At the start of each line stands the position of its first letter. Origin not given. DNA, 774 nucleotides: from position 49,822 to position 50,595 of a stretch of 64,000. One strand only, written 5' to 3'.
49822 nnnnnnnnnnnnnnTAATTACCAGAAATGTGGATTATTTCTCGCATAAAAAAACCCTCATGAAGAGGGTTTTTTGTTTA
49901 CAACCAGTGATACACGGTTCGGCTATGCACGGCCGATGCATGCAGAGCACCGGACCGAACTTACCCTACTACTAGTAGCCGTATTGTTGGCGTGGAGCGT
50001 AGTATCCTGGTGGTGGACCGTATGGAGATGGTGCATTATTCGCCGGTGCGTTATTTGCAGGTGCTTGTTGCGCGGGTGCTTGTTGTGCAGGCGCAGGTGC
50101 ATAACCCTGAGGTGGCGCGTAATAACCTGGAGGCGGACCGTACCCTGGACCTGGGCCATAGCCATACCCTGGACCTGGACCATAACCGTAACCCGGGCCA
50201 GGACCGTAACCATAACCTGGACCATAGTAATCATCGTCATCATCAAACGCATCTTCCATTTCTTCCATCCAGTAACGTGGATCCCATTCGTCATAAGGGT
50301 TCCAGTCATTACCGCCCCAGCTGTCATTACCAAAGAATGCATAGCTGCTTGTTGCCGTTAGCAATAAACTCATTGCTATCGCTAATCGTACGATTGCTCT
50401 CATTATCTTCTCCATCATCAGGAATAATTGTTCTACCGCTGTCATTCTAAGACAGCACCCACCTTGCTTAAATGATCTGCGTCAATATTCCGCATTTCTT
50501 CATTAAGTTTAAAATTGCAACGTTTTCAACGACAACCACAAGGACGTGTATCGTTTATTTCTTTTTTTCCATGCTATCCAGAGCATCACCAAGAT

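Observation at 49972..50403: Secreted Gly/Pro/Tyr-rich low-complexity protein encoded by a GC-rich tandem DNA repeat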

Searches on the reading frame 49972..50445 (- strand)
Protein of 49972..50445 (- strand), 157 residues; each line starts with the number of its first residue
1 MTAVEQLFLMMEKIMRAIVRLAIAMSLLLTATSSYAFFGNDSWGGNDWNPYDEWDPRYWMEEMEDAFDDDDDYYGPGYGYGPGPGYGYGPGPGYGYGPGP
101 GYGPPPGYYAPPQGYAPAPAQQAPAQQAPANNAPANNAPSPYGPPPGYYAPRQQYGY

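Call 4: search_protein_families(library=pfam, proteins=[window:49972-50403:-], max_evalue=10)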
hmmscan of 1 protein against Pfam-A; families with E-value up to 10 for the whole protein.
window:49972-50403:- (143 aa): 2 families
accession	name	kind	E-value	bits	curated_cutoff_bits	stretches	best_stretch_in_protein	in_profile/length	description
PF22807.2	TrAA12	-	0.43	9.3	30.9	1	55-88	395-428/463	TrAA12-like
PF05178.17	Kri1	-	3.9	8.5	25.2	1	38-61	56-77/102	KRI1-like family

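Call 5: search_protein_families(library=ncbifam, proteins=[window:49972-50403:-], max_evalue=10)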
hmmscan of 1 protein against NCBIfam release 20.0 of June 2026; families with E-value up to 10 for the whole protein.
window:49972-50403:- (143 aa): 1 family
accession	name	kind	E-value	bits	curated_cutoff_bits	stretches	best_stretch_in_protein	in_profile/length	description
NF050153.2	Rv3852_fam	equivalog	0.013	16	100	1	97-126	24-55/145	Rv3852 family protein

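Call 7: find_homologous_proteins(query=window:49972-50403:-, max_evalue=0.001)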
Query window:49972-50403:- (143 aa): 135 proteins with E <= 0.001 among 8000 candidates; the best 120 are listed.
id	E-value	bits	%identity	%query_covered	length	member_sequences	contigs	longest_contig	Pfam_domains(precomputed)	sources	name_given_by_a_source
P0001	2.0e-50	189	62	41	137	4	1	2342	-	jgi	-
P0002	2.1e-37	146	76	41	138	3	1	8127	-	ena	-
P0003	3.2e-37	146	75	35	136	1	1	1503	-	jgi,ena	-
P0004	1.4e-34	137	78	41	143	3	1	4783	-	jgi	-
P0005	3.6e-33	133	78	37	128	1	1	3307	-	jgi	jgi:hypothetical protein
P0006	7.7e-31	125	75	37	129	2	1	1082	-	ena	-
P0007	6.3e-30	122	71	40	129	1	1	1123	-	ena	-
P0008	6.9e-28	116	74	41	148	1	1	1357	-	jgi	jgi:hypothetical protein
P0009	1.1e-27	115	73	37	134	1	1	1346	-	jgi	jgi:hypothetical protein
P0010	1.3e-26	111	75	37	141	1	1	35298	-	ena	-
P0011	4.0e-25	106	71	35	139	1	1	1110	-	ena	-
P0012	5.8e-25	106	44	50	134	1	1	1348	-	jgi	-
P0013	1.2e-24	105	57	37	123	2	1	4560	-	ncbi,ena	-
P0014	1.7e-24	104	66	37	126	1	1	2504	-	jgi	jgi:hypothetical protein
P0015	2.6e-24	104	56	41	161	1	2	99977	-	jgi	-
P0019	1.8e-22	98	57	36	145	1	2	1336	-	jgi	jgi:predicted ribosomally synthesized peptide with SipW-like signal peptide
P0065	1.5e-13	69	48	40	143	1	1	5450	-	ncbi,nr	ncbi:MAG: sulfur globule protein CV1 [Gammaproteobacteria bacterium]|nr:sulfur globule protein CV1 [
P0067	3.4e-13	68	58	24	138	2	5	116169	-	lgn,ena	-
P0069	7.1e-13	67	63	24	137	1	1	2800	PF03991.18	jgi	jgi:hypothetical protein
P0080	5.3e-11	61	33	31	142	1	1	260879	-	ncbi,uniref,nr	ncbi:hypothetical protein [sulfur-oxidizing endosymbiont of Gigantopelta aegis]|uniref:hypothetical 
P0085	4.7e-10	57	42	77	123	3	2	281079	-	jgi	jgi:hypothetical protein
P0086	7.1e-10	57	38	31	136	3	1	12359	PF03991.18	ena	-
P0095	7.9e-9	53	47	41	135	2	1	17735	PF03991.18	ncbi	-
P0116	5.9e-7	47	46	41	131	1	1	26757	PF03991.18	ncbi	-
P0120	2.9e-6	45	35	31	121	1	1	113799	-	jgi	jgi:hypothetical protein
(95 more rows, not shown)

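Call 11: find_related_loci(query=A1, collection=genome_contigs, flank=10000)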
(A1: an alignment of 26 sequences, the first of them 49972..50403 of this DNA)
Query A1 (143 aa) in genome_contigs; peptide patterns used: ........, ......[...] (x = any residue, [..] = any of these).
150 stretches matched a pattern; 85 encode a relative of the query (tblastn E <= 1e-3); the best 80 are kept; 80 distinct loci.
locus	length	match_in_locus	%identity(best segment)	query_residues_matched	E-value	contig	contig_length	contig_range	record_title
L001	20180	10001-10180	75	1-58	3e-25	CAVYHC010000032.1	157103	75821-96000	MAG: uncultured Gammaproteobacteria bacterium isolate MFD03551.bin.2.21 genome assembly, contig: contig_67161, whole gen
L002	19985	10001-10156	75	1-53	2e-22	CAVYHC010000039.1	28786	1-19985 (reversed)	MAG: uncultured Gammaproteobacteria bacterium isolate MFD03551.bin.2.21 genome assembly, contig: contig_76978, whole gen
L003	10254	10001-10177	68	2-53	6e-20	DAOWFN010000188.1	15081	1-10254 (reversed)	MAG TPA_asm: Gammaproteobacteria bacterium isolate CSMAG_1966 CSMAG_1966_k141_1977991_length_15081_cov_21.2384, whole ge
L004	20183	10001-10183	69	1-60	2e-19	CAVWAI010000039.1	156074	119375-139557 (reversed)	MAG: uncultured Gammaproteobacteria bacterium isolate MFD03551.bin.2.48 genome assembly, contig: contig_7865, whole geno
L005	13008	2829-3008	73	1-58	4e-19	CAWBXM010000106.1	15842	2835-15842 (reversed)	MAG: uncultured Gammaproteobacteria bacterium isolate MFD03551.bin.2.3 genome assembly, contig: contig_78158, whole geno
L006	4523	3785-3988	58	1-59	3e-19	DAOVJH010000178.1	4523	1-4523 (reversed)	MAG TPA_asm: Pseudomonadota bacterium isolate CSMAG_1388 CSMAG_1388_k141_2173565_length_4523_cov_48.0187, whole genome s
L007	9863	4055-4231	71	1-57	5e-18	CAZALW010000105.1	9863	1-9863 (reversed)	MAG TPA_asm: uncultured Thiotrichaceae bacterium isolate SRP215229_co1_200 genome assembly, contig: NODE_4702_length_986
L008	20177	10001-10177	69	1-58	2e-17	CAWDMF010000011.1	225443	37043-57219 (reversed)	MAG: uncultured Gammaproteobacteria bacterium isolate MFD03551.bin.2.90 genome assembly, contig: contig_13007, whole gen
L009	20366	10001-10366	47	1-138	3e-17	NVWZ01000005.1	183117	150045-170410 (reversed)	MAG: Thiotrichaceae bacterium isolate NORP24 Contig_source1383C_191, whole genome shotgun sequence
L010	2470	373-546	53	1-53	1e-16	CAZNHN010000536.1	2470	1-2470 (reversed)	MAG TPA_asm: uncultured Phaeodactylibacter sp. isolate binchicken_co405_48 genome assembly, contig: NODE_66683_length_24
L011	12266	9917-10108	55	1-60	2e-16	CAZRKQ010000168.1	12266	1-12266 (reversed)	MAG TPA_asm: uncultured Thiotrichaceae bacterium isolate binchicken_co231_10 genome assembly, contig: k141_3670598, whol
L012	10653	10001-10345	48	1-94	8e-16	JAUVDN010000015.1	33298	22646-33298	MAG: Gammaproteobacteria bacterium isolate CSMAG_298 CSMAG_298_k141_3057570_length_33298_cov_30.4686, whole genome shotg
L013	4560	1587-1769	57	1-53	1e-15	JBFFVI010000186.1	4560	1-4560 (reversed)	MAG: Gammaproteobacteria bacterium isolate Mix_mud23.2022.09.5 k141_890871_length_4560_cov_13.1143, whole genome shotgun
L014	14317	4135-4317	64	1-58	2e-15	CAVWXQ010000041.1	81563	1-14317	MAG: uncultured Gammaproteobacteria bacterium isolate MFD03551.bin.2.30 genome assembly, contig: contig_6235, whole geno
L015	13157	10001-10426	39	1-121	2e-15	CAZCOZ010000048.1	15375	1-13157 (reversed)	MAG TPA_asm: uncultured Thiotrichaceae bacterium isolate binchicken_co53_103 genome assembly, contig: NODE_2190_length_1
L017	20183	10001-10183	52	1-53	1e-14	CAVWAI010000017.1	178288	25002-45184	MAG: uncultured Gammaproteobacteria bacterium isolate MFD03551.bin.2.48 genome assembly, contig: contig_37535, whole gen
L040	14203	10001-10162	56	1-53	1e-10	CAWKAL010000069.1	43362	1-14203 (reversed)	MAG: uncultured Gammaproteobacteria bacterium isolate MFD03551.bin.2.54 genome assembly, contig: contig_56054, whole gen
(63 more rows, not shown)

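Call 16: find_encoding_contigs(protein=window:49972-50403:-, flank=10000, max_places=6)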
Protein window:49972-50403:- (143 aa): no gene with exactly this product is on record in the collection.

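Call 17: find_encoding_contigs(protein=window:49972-50445:-, flank=10000, max_places=6)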
Protein window:49972-50445:- (157 aa): no gene with exactly this product is on record in the collection.

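Call 32: search_protein_representatives(alignment_id=A1)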
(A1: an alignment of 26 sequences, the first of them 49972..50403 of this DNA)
Query: 26 sequences, 141 profile positions. Proteins with E-value up to 0.001 (for the whole library): 105; up to 1e-10: 39; up to 1e-30: 2. The best 105 are listed.
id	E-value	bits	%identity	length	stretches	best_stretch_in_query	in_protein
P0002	1.1e-40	155.7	-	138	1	1-140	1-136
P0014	7.3e-33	130.4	-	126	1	1-98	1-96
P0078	3.7e-30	121.7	-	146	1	1-129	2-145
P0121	6.7e-30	120.8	-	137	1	1-127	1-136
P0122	3.9e-27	111.9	-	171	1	1-136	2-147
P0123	2.0e-24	103.1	-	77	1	1-82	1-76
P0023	3.9e-23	98.9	-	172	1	3-129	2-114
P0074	8.3e-23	97.8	-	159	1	1-71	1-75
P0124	1.3e-22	97.2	-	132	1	1-138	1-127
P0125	1.4e-21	93.9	-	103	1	1-114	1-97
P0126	1.4e-21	93.9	-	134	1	1-128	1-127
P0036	1.5e-20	90.5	-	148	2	25-127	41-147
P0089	2.4e-20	89.9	-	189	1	1-64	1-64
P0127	2.4e-20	89.9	-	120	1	1-126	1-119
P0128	7.4e-20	88.3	-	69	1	1-59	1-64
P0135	9.4e-15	71.7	-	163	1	8-134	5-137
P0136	1.2e-14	71.4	-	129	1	2-131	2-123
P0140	3.1e-13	66.8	-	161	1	16-130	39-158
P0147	4.9e-12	62.9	-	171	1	6-133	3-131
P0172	4.0e-08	50.2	-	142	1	1-134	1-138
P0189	3.8e-06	43.8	-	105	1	1-122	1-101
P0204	2.5e-04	38.0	-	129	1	1-132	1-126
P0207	3.0e-04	37.7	-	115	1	1-99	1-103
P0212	6.1e-04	36.7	-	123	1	35-117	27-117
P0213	7.1e-04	36.5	-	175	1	1-125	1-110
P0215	8.2e-04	36.3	-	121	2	3-41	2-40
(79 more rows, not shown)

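Call 34: list_cluster_members(proteins=[P0121, P0122, P0127, P0136, P0140, P0147, P0172, P0204, P0213, P0207])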
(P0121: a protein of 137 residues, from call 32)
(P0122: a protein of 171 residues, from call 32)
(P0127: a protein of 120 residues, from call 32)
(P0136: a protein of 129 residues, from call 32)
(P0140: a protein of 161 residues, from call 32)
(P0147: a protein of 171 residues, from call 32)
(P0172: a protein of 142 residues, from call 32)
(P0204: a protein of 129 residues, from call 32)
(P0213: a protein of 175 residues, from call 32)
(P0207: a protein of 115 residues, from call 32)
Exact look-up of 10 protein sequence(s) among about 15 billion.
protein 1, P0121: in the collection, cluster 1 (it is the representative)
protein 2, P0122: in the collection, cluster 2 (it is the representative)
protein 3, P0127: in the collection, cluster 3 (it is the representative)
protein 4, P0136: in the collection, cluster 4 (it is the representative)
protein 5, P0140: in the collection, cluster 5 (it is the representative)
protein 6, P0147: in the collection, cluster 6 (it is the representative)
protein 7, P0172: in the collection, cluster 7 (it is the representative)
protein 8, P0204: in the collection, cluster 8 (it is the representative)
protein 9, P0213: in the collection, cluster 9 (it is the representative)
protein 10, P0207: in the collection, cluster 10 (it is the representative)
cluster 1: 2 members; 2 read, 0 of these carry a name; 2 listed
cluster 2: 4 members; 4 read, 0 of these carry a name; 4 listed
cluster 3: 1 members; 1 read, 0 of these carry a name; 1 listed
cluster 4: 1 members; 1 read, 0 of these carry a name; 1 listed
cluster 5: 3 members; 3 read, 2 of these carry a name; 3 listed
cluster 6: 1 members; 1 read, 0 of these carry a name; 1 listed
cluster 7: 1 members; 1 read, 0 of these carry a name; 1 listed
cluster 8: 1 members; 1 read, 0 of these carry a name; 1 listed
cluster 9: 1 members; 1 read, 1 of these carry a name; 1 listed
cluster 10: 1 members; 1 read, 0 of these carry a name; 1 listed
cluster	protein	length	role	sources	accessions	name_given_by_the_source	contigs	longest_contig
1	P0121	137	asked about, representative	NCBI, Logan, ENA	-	-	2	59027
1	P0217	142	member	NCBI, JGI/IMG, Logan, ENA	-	-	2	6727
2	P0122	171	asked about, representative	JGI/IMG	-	-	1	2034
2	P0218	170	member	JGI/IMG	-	-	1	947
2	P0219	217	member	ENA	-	-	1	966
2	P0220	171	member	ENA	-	-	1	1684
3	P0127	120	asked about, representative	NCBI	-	-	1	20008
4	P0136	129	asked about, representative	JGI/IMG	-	-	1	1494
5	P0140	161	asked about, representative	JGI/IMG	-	hypothetical protein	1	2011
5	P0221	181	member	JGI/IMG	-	hypothetical protein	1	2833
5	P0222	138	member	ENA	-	-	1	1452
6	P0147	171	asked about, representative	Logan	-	-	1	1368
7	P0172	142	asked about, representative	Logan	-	-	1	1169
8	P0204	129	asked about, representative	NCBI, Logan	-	-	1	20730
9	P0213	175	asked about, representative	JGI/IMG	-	hypothetical protein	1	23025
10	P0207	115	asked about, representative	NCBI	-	-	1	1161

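Call 36: find_encoding_contigs(protein=P0080, flank=10000, max_places=3)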
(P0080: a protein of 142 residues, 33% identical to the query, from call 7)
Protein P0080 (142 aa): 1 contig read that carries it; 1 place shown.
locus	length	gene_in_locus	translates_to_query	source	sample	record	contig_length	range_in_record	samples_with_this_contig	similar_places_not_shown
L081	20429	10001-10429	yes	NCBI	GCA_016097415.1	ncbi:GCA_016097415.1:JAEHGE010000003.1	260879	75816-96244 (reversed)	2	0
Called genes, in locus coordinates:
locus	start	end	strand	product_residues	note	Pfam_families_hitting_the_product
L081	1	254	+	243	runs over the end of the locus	PF00814:TsaD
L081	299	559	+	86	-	PF07238:PilZ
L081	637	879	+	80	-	PF03994:DUF350 (weak)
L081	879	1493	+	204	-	PF01464:SLT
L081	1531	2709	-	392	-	PF22660:RS_preATP-grasp-like, PF02222:ATP-grasp, PF02786:CPSase_L_D2 (weak), PF07478:Dala_Dala_lig_C (weak), PF02655:ATP-grasp_3 (weak), PF21244:PurT_C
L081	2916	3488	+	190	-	PF04463:2-thiour_desulf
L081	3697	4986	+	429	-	PF25973:BSH_CzcB (faint), PF25917:BSH_RND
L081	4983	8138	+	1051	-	PF00873:ACR_tran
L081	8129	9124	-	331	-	PF13936:HTH_38, PF13565:HTH_32 (weak), PF00665:rve (weak)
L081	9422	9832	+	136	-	PF01230:HIT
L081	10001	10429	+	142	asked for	-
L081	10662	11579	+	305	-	PF01218:Coprogen_oxidas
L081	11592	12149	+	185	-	PF01613:Flavin_Reduct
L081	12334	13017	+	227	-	-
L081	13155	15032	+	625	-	PF00672:HAMP, PF00015:MCPsignal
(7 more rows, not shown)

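Call 37: find_encoding_contigs(protein=P0127, flank=10000, max_places=3)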
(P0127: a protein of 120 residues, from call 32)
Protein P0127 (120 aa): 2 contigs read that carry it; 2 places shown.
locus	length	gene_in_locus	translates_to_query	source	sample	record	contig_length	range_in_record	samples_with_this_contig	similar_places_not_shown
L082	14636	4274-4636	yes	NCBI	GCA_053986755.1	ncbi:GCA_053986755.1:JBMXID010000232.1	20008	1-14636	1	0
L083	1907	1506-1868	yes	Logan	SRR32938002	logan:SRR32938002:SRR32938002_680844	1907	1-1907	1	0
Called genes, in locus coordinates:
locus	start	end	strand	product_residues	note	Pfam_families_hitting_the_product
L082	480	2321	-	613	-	PF00920:ILVD_EDD_N, PF24877:ILV_EDD_C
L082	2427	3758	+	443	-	PF00696:AA_kinase, PF00583:Acetyltransf_1, PF13508:Acetyltransf_7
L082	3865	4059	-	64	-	-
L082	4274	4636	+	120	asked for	-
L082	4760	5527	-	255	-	PF01784:DUF34_NIF3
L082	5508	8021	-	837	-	PF20437:LonC_helical, PF13654:AAA_32, PF20436:LonB_AAA-LID, PF05362:Lon_C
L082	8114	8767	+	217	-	PF00081:Sod_Fe_N, PF02777:Sod_Fe_C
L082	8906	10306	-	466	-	PF00672:HAMP, PF00512:HisKA, PF02518:HATPase_c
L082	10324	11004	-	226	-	PF00072:Response_reg, PF00486:Trans_reg_C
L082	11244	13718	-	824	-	PF11845:Tll0287-like, PF00512:HisKA, PF02518:HATPase_c, PF00072:Response_reg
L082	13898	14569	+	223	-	PF00034:Cytochrom_C, PF13442:Cytochrome_CBB3, PF00034:Cytochrom_C, PF13442:Cytochrome_CBB3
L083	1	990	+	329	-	?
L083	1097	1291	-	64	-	-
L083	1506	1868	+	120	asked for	-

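Call 42: search_protein_families(library=pfam, proteins=[P0204, P0207, P0213, P0065, P0172, P0127, P0189, P0215, P0212], max_evalue=10)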
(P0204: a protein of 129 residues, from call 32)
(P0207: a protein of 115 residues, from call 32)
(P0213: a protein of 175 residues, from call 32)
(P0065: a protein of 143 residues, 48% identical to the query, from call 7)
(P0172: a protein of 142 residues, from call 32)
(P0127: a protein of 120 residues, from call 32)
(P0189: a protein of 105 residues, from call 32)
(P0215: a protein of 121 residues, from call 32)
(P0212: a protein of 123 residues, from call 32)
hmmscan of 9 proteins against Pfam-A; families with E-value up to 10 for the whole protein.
P0204 (129 aa): 1 family
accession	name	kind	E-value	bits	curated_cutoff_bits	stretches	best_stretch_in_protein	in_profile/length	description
PF17228.7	SGP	-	6.2e-10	40.2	26.7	1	26-118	1-87/93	Sulphur globule protein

P0207 (115 aa): 1 family
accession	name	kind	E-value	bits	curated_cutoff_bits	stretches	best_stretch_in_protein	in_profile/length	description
PF17228.7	SGP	-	2.7e-07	31.8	26.7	1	40-111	3-75/93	Sulphur globule protein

P0213 (175 aa): 1 family
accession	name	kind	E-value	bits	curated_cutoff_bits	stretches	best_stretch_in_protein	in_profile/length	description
PF17228.7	SGP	-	5.1e-19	69.4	26.7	1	23-111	1-86/93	Sulphur globule protein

P0065 (143 aa): 0 families

P0172 (142 aa): 0 families

P0127 (120 aa): 1 family
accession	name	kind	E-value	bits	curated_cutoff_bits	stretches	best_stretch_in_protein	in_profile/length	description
PF03991.18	Prion_octapep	-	0.00068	20.1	32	1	63-98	3-37/46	Copper binding octapeptide repeat region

P0189 (105 aa): 0 families

P0215 (121 aa): 1 family
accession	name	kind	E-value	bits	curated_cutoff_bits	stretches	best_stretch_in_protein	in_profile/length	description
PF17228.7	SGP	-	0.34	12.2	26.7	1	52-92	46-82/93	Sulphur globule protein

P0212 (123 aa): 0 families
